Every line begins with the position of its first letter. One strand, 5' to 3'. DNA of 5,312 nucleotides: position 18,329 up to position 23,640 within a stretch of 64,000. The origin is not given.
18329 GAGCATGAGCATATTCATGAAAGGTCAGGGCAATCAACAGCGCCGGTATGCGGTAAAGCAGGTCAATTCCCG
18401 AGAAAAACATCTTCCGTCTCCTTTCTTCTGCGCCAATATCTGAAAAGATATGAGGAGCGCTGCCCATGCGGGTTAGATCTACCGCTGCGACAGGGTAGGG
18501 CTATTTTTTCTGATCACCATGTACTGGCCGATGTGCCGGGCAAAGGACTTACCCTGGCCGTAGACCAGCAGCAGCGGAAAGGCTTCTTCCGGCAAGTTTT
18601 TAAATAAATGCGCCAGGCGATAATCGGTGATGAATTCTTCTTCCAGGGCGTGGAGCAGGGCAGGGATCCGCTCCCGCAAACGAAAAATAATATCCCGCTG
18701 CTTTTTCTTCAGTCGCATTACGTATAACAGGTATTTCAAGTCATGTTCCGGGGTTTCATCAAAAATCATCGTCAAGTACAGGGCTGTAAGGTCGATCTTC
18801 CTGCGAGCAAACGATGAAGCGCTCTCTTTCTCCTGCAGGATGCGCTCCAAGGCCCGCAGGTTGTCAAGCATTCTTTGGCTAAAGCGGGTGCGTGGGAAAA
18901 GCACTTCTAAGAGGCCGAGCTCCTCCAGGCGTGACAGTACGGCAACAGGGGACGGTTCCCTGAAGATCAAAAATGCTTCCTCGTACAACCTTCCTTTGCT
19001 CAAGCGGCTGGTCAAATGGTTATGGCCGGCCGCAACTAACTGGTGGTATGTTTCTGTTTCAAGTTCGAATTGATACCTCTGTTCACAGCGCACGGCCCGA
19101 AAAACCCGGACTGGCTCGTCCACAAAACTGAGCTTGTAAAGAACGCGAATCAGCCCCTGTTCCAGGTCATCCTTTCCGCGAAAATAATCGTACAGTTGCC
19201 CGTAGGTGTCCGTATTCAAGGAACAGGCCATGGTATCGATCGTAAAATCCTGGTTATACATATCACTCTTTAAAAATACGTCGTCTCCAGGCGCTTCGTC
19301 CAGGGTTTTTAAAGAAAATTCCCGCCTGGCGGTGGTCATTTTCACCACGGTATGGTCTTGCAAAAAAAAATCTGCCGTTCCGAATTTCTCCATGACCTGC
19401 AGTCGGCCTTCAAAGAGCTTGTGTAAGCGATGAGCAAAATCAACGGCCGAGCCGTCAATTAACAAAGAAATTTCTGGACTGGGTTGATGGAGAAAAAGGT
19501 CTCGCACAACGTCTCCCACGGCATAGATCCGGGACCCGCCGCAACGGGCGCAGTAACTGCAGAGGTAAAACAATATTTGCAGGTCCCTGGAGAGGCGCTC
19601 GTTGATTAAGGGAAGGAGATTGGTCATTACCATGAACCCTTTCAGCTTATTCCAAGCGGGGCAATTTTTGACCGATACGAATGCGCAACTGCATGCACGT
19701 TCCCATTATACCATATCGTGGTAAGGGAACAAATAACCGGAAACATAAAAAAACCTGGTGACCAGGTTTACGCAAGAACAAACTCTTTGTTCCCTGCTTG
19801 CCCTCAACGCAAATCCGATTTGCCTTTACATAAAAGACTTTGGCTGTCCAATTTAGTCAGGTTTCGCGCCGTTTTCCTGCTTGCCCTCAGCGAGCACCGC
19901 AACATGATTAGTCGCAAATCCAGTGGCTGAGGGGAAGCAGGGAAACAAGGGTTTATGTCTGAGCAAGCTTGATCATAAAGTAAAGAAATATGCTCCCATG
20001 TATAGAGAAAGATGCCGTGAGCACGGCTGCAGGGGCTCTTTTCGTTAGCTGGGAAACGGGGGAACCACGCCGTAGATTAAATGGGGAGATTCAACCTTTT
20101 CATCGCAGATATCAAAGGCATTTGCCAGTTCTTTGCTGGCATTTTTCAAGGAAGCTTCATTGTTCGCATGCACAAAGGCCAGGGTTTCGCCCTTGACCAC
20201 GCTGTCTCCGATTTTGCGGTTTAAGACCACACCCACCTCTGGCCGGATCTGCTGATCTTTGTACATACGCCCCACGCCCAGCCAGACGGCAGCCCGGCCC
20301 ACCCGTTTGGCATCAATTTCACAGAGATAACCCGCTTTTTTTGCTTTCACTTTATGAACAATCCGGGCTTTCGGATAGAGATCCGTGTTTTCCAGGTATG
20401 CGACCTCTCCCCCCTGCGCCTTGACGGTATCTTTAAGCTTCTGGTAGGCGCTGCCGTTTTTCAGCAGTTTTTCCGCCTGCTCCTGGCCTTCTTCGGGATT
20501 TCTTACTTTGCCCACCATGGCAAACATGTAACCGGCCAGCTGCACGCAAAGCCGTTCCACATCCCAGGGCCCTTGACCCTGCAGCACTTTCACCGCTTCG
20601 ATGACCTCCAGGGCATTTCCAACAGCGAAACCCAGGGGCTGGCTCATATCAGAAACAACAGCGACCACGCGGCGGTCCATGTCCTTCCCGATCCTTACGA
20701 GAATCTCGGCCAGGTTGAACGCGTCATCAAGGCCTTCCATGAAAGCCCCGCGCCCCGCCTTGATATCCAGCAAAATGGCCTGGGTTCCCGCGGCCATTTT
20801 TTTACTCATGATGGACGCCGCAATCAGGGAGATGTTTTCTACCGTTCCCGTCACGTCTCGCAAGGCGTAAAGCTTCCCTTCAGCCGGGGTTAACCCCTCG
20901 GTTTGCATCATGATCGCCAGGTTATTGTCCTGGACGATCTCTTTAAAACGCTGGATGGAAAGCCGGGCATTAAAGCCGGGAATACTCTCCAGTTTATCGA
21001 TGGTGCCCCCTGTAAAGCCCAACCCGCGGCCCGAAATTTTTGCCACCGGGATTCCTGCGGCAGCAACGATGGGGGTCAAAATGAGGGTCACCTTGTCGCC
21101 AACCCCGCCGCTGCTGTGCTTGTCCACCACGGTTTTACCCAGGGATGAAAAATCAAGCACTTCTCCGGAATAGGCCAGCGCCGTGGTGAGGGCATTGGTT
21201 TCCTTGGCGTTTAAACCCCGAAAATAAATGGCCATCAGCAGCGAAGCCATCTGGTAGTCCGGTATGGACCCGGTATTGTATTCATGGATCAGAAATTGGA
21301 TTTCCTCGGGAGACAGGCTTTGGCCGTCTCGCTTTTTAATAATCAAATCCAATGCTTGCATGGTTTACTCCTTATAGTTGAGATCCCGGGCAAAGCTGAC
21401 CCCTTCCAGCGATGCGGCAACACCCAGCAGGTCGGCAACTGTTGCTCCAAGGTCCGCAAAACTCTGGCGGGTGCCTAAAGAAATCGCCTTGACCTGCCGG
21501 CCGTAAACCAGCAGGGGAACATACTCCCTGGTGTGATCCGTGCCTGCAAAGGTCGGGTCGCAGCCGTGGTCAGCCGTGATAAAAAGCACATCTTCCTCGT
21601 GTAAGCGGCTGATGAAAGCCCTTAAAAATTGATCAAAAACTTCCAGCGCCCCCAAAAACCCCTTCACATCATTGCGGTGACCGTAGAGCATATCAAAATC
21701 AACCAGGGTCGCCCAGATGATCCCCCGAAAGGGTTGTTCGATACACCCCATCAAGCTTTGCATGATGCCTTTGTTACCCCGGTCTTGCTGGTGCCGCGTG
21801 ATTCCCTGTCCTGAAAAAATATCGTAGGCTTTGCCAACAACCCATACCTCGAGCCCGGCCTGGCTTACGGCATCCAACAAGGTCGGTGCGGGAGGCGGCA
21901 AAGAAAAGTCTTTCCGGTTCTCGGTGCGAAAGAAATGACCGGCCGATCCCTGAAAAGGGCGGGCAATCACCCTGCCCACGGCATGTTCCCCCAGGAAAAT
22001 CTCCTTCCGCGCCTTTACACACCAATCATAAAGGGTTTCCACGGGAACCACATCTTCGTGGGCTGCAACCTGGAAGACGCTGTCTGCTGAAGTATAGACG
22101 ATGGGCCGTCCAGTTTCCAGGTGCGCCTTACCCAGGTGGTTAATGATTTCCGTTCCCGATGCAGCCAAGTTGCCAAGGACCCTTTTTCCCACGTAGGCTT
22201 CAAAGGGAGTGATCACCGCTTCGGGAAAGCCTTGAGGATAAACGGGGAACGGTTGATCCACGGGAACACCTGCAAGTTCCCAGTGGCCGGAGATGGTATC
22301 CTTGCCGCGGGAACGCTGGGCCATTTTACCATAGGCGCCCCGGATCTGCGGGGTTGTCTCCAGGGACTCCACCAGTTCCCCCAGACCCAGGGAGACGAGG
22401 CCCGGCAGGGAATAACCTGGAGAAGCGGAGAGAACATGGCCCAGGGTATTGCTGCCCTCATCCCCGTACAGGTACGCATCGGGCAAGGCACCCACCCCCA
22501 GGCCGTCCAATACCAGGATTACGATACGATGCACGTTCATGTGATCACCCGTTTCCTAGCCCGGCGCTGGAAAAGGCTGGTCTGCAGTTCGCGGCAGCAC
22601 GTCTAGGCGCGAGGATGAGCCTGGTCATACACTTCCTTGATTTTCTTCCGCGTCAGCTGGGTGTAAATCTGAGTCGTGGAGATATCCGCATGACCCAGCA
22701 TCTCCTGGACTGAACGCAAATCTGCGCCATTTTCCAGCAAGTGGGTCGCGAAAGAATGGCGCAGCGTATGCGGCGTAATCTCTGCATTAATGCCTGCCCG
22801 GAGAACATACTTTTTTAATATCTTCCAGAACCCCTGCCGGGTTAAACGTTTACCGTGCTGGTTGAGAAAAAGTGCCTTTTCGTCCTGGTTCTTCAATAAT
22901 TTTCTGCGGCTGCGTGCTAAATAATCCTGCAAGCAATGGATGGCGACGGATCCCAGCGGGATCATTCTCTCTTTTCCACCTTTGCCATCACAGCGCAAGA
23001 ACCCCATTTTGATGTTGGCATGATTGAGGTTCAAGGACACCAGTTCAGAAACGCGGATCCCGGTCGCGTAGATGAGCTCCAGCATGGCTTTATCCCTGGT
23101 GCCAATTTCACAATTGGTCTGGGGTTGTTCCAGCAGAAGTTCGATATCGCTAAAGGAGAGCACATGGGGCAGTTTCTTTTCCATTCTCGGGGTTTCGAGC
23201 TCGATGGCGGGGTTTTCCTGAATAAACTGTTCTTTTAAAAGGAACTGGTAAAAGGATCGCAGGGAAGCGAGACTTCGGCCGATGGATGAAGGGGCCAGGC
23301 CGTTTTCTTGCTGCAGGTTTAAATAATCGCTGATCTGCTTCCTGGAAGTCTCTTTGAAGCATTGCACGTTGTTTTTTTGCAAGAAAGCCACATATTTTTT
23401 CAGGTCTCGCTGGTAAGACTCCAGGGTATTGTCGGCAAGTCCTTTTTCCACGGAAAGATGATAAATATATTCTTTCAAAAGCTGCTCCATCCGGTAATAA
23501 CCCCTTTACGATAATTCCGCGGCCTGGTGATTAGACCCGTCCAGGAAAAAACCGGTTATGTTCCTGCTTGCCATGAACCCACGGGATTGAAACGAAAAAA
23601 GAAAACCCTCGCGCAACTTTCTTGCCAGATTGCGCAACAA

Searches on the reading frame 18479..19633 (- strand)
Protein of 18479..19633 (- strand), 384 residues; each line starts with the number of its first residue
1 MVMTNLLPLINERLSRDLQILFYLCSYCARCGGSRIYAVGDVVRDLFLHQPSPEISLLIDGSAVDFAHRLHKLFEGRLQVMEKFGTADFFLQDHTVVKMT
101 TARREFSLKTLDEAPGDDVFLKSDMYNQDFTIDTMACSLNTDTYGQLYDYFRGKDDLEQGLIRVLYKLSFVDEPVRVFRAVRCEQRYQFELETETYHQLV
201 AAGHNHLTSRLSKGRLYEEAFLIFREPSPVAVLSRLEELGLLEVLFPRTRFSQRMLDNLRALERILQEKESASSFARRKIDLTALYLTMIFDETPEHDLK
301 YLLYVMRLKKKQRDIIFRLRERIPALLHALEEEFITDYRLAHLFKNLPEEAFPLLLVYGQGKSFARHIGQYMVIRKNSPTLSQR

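Call 32: search_protein_families(library=pfam, proteins=[window:18479-19633:-], max_evalue=0.00001)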
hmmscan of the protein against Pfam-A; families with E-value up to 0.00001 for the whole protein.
window:18479-19633:- (384 aa): 2 families
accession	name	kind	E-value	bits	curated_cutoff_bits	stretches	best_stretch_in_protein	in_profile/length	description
PF01743.26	PolyA_pol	-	1.1e-15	58.5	23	1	36-163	1-126/126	Poly A polymerase head domain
PF12627.12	PolyA_pol_RNAbd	-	1.4e-08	34.8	22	1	189-249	2-60/64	Probable RNA and SrmB- binding site of polymerase A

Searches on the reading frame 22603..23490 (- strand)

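Call 32: search_protein_families(library=pfam, proteins=[window:22603-23490:-], max_evalue=0.00001)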
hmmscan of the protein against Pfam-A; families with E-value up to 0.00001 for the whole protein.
window:22603-23490:- (295 aa): 3 families
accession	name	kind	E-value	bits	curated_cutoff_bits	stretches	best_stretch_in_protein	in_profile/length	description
PF00589.27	Phage_integrase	-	6.9e-52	176.1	27.1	1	110-281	2-170/172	Phage integrase family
PF02899.23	Phage_int_SAM_1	-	4.8e-19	68.9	22.3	1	5-88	1-83/83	Phage integrase, N-terminal SAM-like domain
PF13495.12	Phage_int_SAM_4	-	2e-08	34.9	27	1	7-88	4-82/85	Phage integrase, N-terminal SAM-like domain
